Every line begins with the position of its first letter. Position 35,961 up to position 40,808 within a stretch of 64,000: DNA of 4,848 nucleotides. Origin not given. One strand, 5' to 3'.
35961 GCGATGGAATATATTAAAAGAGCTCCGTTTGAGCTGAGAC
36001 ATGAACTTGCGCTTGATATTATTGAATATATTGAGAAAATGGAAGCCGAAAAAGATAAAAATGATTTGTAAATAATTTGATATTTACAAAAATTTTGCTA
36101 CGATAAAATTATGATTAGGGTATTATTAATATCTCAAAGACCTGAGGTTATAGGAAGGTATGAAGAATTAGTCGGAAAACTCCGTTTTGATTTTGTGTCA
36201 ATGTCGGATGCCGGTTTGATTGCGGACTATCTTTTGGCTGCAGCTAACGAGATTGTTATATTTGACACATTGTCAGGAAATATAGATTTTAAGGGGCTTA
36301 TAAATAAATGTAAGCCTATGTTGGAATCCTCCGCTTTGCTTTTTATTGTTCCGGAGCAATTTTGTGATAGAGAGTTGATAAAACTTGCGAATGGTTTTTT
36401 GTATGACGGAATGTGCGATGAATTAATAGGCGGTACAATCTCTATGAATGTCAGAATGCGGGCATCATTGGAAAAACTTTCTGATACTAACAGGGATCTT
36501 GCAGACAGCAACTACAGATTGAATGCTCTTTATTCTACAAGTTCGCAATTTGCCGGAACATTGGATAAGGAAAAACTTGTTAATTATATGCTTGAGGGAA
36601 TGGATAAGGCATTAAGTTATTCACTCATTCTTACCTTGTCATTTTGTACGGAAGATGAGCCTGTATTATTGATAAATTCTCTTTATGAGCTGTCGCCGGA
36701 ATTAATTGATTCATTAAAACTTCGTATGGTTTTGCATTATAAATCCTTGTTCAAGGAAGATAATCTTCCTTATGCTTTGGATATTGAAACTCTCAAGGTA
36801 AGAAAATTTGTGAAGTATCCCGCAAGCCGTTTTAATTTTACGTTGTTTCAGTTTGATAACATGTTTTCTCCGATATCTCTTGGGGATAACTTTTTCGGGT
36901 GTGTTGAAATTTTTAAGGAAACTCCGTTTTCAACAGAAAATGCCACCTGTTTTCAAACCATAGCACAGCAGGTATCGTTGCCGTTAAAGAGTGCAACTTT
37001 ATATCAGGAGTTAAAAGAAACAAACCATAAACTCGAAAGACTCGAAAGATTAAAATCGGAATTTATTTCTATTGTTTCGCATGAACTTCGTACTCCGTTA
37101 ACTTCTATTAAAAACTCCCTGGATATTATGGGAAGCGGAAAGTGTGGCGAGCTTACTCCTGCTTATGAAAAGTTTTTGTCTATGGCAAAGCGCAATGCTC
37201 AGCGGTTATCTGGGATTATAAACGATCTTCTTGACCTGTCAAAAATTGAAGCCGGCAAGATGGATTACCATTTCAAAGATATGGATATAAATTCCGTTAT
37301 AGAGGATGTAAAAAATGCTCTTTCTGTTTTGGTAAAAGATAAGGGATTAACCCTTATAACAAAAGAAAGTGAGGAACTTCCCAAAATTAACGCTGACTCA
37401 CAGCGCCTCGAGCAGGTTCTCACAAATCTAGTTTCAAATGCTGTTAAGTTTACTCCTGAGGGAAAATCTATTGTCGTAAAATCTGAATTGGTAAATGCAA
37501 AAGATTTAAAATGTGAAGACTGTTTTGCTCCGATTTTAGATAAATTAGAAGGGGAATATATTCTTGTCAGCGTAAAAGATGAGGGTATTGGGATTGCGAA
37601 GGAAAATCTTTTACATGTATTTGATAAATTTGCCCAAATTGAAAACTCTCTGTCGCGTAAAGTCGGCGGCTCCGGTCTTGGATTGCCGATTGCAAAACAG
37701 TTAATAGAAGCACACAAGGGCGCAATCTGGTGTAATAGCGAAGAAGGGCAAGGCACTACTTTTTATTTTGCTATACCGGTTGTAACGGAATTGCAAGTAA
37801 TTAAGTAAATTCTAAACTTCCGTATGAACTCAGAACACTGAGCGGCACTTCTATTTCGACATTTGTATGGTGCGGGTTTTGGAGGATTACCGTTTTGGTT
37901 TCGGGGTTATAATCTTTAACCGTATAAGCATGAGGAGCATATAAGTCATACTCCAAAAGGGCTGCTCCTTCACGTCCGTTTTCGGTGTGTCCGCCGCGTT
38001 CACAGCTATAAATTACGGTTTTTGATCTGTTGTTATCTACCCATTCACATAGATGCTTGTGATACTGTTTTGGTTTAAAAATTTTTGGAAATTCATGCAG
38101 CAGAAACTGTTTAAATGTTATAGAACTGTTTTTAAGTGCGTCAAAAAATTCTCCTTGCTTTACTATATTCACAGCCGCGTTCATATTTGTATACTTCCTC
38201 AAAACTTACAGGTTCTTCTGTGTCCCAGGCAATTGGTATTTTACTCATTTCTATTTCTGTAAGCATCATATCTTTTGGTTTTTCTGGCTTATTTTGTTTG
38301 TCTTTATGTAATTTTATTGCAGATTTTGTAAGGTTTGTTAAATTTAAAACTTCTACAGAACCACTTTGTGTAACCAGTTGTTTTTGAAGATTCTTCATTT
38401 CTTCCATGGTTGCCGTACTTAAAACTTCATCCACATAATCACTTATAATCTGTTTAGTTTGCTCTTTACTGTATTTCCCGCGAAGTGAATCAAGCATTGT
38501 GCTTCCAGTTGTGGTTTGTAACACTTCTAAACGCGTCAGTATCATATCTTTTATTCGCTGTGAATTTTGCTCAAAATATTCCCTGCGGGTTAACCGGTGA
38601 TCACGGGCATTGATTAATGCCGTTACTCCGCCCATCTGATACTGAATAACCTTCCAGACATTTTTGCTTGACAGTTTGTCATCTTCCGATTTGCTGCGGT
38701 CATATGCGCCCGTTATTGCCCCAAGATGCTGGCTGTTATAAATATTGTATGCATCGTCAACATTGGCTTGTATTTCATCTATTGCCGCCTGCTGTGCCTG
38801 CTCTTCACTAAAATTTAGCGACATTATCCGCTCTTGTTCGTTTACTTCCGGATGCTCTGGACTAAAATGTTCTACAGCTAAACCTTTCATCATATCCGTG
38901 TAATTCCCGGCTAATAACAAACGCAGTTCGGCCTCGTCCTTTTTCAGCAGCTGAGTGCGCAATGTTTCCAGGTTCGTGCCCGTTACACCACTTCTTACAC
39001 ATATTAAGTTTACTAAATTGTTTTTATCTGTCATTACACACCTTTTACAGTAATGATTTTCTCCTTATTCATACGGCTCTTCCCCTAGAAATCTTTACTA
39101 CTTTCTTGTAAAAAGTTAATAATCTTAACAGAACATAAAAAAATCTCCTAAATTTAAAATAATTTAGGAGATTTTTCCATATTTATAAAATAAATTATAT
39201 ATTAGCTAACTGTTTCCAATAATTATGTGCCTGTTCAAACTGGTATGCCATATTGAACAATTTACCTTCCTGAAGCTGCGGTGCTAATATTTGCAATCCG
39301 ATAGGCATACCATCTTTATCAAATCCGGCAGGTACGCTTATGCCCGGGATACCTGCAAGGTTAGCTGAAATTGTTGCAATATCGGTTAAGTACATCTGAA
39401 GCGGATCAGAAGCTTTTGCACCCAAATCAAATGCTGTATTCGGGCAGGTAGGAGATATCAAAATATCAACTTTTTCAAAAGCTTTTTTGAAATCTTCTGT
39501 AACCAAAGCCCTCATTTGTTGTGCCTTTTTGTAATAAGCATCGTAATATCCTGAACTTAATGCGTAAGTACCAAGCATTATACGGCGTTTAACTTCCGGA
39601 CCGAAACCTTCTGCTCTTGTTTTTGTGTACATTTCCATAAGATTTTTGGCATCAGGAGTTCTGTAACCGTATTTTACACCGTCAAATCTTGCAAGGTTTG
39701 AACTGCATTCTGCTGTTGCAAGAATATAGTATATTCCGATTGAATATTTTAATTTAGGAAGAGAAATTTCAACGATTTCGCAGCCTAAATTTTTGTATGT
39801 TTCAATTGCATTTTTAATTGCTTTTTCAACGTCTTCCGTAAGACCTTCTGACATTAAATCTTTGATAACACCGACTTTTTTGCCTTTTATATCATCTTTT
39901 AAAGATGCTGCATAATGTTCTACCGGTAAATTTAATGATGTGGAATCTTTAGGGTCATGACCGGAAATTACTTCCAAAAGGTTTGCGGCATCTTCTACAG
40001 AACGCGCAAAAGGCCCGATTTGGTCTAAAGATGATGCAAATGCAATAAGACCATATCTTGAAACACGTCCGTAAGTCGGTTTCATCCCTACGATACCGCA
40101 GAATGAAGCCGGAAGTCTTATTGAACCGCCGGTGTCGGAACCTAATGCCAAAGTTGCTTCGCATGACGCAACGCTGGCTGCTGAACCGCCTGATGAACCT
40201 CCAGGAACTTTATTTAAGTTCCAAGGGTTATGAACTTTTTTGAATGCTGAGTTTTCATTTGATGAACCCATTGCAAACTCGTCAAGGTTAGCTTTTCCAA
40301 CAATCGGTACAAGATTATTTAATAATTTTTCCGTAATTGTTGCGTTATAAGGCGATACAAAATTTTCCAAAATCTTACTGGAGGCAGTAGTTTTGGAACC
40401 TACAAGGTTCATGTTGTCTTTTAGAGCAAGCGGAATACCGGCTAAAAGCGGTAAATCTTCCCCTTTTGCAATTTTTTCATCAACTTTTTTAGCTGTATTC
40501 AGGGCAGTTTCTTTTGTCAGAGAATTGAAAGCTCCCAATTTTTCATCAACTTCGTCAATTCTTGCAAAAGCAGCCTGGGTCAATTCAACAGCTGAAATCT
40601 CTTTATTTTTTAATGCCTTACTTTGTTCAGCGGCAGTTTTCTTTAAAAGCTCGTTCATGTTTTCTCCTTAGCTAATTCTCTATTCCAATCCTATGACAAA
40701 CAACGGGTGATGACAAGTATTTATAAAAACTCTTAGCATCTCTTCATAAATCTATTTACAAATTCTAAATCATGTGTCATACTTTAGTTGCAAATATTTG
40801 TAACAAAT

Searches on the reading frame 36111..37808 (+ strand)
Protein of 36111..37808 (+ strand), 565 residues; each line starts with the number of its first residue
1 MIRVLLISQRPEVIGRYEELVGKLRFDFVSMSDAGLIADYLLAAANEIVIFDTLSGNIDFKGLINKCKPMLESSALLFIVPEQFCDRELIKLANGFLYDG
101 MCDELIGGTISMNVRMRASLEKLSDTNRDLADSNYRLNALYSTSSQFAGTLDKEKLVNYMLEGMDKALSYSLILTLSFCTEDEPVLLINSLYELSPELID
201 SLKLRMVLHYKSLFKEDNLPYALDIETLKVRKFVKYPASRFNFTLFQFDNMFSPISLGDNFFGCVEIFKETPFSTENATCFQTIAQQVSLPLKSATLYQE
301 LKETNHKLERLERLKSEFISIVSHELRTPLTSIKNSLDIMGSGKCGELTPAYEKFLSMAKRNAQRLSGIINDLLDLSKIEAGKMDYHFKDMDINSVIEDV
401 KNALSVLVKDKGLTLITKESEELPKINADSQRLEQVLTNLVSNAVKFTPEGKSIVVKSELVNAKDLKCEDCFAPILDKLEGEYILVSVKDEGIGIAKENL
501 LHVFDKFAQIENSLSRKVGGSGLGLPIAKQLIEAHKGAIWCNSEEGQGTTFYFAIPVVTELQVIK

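Call 31: search_protein_families(library=pfam, proteins=[window:36111-37808:+], max_evalue=0.00001)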
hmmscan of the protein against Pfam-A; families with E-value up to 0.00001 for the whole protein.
window:36111-37808:+ (565 aa): 2 families
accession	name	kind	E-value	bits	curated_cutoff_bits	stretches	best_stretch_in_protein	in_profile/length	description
PF02518.31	HATPase_c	-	4.2e-27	95.2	26.4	1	429-557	2-109/111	Histidine kinase-, DNA gyrase B-, and HSP90-like ATPase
PF00512.31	HisKA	-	4.8e-20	71.8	26.9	1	315-382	2-66/66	His Kinase A (phospho-acceptor) domain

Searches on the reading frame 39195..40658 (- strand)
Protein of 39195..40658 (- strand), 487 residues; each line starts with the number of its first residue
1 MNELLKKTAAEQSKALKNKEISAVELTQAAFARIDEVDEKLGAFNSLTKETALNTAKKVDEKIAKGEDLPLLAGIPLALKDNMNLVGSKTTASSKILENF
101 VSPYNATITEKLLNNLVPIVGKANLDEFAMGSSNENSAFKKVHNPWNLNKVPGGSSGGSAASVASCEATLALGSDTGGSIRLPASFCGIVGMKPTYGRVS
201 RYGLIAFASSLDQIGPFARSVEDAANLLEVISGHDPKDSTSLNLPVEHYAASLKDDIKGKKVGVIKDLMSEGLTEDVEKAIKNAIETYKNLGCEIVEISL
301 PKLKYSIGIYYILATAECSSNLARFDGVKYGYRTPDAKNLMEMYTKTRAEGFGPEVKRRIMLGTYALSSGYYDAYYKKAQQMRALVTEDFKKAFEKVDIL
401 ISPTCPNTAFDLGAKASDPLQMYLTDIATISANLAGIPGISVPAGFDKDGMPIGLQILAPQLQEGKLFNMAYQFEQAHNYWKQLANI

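Call 31: search_protein_families(library=pfam, proteins=[window:39195-40658:-], max_evalue=0.00001)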
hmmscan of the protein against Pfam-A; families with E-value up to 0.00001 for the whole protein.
window:39195-40658:- (487 aa): 1 family
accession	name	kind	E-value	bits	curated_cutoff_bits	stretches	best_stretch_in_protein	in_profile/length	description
PF01425.27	Amidase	-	1.3e-155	519.3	27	1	25-467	1-444/445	Amidase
